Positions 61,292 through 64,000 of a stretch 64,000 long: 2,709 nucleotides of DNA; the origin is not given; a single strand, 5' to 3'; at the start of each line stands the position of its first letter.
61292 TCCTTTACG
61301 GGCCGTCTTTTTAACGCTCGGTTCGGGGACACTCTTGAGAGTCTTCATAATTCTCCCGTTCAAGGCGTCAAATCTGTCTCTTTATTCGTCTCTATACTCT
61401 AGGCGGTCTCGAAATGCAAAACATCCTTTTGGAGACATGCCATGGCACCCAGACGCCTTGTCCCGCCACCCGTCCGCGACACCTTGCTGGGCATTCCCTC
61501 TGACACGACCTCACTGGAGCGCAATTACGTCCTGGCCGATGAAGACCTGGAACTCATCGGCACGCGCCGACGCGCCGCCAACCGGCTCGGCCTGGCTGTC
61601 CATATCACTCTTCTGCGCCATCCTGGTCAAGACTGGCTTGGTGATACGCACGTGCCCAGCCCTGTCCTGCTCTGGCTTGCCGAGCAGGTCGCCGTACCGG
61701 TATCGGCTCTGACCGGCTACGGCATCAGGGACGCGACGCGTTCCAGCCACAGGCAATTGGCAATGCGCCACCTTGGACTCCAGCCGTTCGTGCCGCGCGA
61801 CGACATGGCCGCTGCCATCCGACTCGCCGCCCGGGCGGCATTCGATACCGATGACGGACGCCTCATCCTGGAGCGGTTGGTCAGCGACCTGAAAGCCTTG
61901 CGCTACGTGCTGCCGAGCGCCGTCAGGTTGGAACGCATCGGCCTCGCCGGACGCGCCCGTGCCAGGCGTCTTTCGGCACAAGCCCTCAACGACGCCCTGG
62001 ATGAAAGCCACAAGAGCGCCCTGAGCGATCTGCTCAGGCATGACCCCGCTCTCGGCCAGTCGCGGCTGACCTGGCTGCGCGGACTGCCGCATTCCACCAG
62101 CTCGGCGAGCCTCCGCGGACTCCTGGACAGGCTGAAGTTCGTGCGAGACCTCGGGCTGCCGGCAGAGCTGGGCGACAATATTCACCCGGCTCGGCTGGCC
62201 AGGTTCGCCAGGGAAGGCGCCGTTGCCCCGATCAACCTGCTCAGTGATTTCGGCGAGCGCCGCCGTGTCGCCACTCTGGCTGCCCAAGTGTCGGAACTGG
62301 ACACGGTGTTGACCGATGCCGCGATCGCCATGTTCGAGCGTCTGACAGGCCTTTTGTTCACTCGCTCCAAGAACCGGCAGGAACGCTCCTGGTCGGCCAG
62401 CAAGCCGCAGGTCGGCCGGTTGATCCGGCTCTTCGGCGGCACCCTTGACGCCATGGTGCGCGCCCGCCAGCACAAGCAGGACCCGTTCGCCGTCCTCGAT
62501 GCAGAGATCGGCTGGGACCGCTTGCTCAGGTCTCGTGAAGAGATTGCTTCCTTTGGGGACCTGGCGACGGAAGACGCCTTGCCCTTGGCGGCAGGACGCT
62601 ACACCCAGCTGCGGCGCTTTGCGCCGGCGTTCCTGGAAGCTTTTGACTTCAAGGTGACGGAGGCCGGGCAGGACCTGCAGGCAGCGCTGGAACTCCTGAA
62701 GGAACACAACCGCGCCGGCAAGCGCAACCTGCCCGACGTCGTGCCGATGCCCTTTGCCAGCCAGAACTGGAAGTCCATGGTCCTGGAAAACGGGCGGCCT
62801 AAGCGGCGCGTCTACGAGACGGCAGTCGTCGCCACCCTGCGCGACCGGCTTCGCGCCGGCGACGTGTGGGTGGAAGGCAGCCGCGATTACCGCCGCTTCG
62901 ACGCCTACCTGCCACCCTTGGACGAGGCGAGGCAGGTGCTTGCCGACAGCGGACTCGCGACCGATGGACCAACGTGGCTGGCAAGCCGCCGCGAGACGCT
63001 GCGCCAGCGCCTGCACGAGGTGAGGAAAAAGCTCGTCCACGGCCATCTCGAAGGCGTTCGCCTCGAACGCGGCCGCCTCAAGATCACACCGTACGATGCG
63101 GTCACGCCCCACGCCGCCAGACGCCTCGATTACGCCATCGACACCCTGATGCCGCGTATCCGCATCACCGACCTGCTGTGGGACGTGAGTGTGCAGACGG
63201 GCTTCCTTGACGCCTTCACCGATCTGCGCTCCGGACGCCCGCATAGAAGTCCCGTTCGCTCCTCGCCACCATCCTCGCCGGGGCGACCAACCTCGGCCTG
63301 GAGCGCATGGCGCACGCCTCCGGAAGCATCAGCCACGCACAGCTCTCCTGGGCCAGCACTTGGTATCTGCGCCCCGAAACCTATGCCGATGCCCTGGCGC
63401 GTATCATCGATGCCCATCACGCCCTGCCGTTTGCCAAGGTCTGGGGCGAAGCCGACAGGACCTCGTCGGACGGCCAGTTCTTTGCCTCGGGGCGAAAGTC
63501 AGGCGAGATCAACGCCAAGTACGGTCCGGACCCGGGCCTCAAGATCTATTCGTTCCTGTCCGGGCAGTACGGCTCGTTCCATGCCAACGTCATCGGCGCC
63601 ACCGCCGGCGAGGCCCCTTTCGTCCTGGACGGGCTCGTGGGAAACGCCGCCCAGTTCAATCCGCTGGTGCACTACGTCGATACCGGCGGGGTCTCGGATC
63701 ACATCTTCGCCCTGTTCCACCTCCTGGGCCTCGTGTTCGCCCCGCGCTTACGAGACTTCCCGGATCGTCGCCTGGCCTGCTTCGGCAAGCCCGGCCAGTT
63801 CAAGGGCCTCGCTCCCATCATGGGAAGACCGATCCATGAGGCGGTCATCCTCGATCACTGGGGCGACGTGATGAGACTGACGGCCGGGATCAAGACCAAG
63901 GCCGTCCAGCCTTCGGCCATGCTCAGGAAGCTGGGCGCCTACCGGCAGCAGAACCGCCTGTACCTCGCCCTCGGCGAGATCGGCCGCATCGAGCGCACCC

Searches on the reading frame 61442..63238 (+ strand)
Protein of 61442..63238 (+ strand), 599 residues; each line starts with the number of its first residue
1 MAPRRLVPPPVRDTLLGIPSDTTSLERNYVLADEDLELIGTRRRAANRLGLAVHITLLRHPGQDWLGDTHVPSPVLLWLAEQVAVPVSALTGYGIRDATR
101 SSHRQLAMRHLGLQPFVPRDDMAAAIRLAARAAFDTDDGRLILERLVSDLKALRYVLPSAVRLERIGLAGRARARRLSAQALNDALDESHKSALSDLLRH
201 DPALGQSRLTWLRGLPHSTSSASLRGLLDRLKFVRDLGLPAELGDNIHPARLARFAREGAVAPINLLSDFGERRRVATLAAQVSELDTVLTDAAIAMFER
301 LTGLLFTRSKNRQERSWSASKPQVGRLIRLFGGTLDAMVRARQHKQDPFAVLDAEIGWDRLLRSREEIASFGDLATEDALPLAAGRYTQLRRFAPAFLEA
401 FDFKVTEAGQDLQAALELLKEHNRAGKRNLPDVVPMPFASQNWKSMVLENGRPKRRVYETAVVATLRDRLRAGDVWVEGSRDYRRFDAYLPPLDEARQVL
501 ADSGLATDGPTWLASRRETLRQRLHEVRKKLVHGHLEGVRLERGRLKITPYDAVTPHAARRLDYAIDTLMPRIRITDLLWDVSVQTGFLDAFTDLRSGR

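Call 19: search_dna_similar(query=window:61442-63238:+, collection=plasmids, mode=protein, max_rows=25)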
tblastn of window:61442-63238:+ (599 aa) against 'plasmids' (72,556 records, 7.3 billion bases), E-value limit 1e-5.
The search stops at 5000 records and this limit was reached: more records match than are counted here, and every count below describes the 5000 best-scoring records only.
Records with a match: at least 5000; places in all: 8737; records where one place covers at least 80% of the query: 5000.
Best place of each record, by identity: <60% 5000.
By first word of the organism name: Klebsiella 2035; Escherichia 1111; Salmonella 266; Enterobacter 265; Pseudomonas 205; Citrobacter 181; Bacillus 114; Providencia 78; Aeromonas 74; Agrobacterium 50; and 102 more.
By predicted mobility (MOB-suite, as given by PLSDB): conjugative 2950; non-mobilizable 1233; mobilizable 817.
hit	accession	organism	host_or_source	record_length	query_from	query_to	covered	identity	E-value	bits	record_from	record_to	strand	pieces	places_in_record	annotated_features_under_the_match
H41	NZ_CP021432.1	Yoonia vestfoldensis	Skeletonema marinoi strain RO5AC,Cell ...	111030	4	599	99%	58.6%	0e+0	645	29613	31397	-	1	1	Tn3 family transposase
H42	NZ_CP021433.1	Yoonia vestfoldensis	Skeletonema marinoi strain RO5AC,Cell ...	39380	4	599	99%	58.6%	0e+0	645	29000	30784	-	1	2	Tn3 family transposase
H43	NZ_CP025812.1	Sulfitobacter sp. SK025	Marine surface water,North Sea (surface ...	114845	1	599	100%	58.1%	0e+0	634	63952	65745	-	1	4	Tn3 family transposase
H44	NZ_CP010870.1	Actibacterium sp. EMB200-NS6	cell culture,oil contaminated tidal flat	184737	4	599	99%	58.4%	0e+0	644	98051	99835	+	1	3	Tn3 family transposase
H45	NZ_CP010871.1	Actibacterium sp. EMB200-NS6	cell culture,oil contaminated tidal flat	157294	4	599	99%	58.4%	0e+0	644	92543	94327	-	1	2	Tn3 family transposase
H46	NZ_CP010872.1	Actibacterium sp. EMB200-NS6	cell culture,oil contaminated tidal flat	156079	4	599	99%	58.4%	0e+0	644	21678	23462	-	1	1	Tn3 family transposase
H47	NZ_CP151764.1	Yoonia sp. SS1-5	cell culture,Marine algae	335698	4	599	99%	57.5%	0e+0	636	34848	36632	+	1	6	Tn3 family transposase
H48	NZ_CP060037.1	Sphingobium fuliginis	-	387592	1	599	100%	47.4%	4e-141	459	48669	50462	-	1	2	Tn3 family transposase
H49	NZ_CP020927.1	Sphingobium yanoikuyae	soil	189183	1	599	100%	47.4%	3e-140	457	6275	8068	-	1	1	Tn3 family transposase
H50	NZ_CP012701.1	Sphingopyxis macrogoltabida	whole organism,activated sludge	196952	1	599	100%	47.4%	3e-140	457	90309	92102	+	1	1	Tn3 family transposase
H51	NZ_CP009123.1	Sphingopyxis fribergensis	soil sample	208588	1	599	100%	47.4%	3e-140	457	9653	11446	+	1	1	Tn3 family transposase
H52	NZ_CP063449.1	Novosphingobium sp. ES2-1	mixed culture,activated sludge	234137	1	599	100%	47.4%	3e-140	457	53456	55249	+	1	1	Tn3 family transposase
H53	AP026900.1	Novosphingobium sp. MBES04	-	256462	1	599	100%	47.4%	3e-140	457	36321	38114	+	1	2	Tn3 family transposase for insertion sequence element | hypothetical protein AN936_23430 (plasmid)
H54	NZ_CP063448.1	Novosphingobium sp. ES2-1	mixed culture,activated sludge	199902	1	599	100%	47.2%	5e-138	451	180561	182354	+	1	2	Tn3 family transposase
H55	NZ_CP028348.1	Novosphingobium sp. THN1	cell culture,surface water of Lake Taihu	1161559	1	599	100%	47.2%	1e-137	449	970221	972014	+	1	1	record has no annotation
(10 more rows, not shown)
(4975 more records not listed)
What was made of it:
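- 61442..64000 (+): tnpA transposase, running off the window end, with a frame change near 63235-63250. 58% aa identity to Rhodobacterales plasmid TnpA (call 19).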

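Call 20: get_annotated_region(hit=H41, flank=4000)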
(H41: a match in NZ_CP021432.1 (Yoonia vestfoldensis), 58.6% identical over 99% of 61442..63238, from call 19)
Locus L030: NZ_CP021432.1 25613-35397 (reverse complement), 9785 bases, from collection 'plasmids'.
description: Yoonia vestfoldensis strain SMR4r plasmid pSMR4r-1, complete sequence
organism: Yoonia vestfoldensis (NCBI taxid 245188)
taxonomy: Bacteria; Pseudomonadota; Alphaproteobacteria; Rhodobacterales; Paracoccaceae; Yoonia; Yoonia vestfoldensis
host: -; source: Skeletonema marinoi strain RO5AC,Cell culture,Top-layer sediments; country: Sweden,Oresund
typing (MOB-suite, as given by PLSDB): mobilizable; replicon rep_cluster_579; relaxase MOBP
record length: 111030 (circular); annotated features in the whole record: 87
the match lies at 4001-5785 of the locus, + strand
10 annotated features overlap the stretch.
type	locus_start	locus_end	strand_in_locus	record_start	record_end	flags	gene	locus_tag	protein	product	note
CDS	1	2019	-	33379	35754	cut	-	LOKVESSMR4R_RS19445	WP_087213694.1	type IV secretion system protein B4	-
CDS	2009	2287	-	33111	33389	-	-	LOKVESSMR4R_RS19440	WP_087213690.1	VirB3 family type IV secretion system protein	-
CDS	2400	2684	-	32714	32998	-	-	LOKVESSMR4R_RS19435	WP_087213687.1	TrbC/VirB2 family protein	-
CDS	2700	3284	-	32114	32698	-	-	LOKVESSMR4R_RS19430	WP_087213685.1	lytic transglycosylase domain-containing protein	-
CDS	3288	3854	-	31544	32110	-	-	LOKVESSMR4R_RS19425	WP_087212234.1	recombinase family protein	GO:0006310 - DNA recombination [Evidence IEA]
CDS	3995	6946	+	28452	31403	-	-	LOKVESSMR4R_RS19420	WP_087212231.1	Tn3 family transposase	-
CDS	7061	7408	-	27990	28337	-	-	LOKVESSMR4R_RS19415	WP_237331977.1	hypothetical protein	-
CDS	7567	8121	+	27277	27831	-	-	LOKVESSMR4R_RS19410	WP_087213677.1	hypothetical protein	-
CDS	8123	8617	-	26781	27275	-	-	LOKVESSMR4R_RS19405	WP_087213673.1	helix-turn-helix domain-containing protein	-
CDS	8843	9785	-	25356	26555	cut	pcaF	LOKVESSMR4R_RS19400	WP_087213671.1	3-oxoadipyl-CoA thiolase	GO:0019619 - 3,4-dihydroxybenzoate catabolic process [Evidence IEA]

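Call 21: get_annotated_region(hit=H43, flank=4000)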
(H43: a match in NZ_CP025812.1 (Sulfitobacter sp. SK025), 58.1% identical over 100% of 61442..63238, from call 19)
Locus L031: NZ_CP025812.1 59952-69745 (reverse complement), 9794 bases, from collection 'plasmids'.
description: Sulfitobacter sp. SK025 plasmid unnamed4, complete sequence
organism: Sulfitobacter sp. SK025 (NCBI taxid 1389011)
taxonomy: Bacteria; Pseudomonadota; Alphaproteobacteria; Rhodobacterales; Roseobacteraceae; Sulfitobacter; Sulfitobacter sp. SK025
host: -; source: Marine surface water,North Sea (surface water); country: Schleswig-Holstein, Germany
typing (MOB-suite, as given by PLSDB): mobilizable; relaxase MOBP
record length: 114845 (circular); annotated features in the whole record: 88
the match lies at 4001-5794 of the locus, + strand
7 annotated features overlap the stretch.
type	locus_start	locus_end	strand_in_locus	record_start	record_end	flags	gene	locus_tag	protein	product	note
CDS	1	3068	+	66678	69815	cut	-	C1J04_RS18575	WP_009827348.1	CusA/CzcA family heavy metal efflux RND transporter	-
CDS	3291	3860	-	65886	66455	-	-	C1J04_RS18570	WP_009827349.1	recombinase family protein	GO:0006310 - DNA recombination [Evidence IEA]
CDS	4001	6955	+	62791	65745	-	-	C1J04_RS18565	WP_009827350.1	Tn3 family transposase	-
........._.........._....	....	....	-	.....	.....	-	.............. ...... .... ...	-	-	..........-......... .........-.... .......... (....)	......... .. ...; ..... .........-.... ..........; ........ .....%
CDS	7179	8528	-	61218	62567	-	-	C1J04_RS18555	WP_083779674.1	efflux transporter outer membrane subunit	GO:0006810 - transport [Evidence IEA]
CDS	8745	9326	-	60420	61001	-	-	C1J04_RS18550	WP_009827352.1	L,D-transpeptidase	GO:0018104 - peptidoglycan-protein cross-linking [Evidence IEA]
CDS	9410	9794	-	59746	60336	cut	-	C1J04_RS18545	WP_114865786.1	L,D-transpeptidase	-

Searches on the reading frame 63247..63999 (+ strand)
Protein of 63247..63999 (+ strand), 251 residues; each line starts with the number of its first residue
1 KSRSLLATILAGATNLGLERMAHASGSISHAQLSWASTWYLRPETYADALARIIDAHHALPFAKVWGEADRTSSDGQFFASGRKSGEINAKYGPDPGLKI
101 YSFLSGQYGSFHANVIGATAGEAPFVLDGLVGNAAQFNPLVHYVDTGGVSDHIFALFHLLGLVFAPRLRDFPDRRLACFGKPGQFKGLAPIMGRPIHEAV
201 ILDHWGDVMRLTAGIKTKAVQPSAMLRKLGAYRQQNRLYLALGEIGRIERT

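Call 84: search_protein_families(library=pfam, proteins=[window:63247-63999:+], max_evalue=0.001)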
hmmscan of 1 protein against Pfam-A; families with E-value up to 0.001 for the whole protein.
window:63247-63999:+ (251 aa): 1 family
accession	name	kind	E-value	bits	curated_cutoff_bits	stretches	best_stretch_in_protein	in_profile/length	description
PF01526.23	DDE_Tnp_Tn3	-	6.8e-81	272.4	24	1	3-251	31-282/389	Tn3 transposase DDE domain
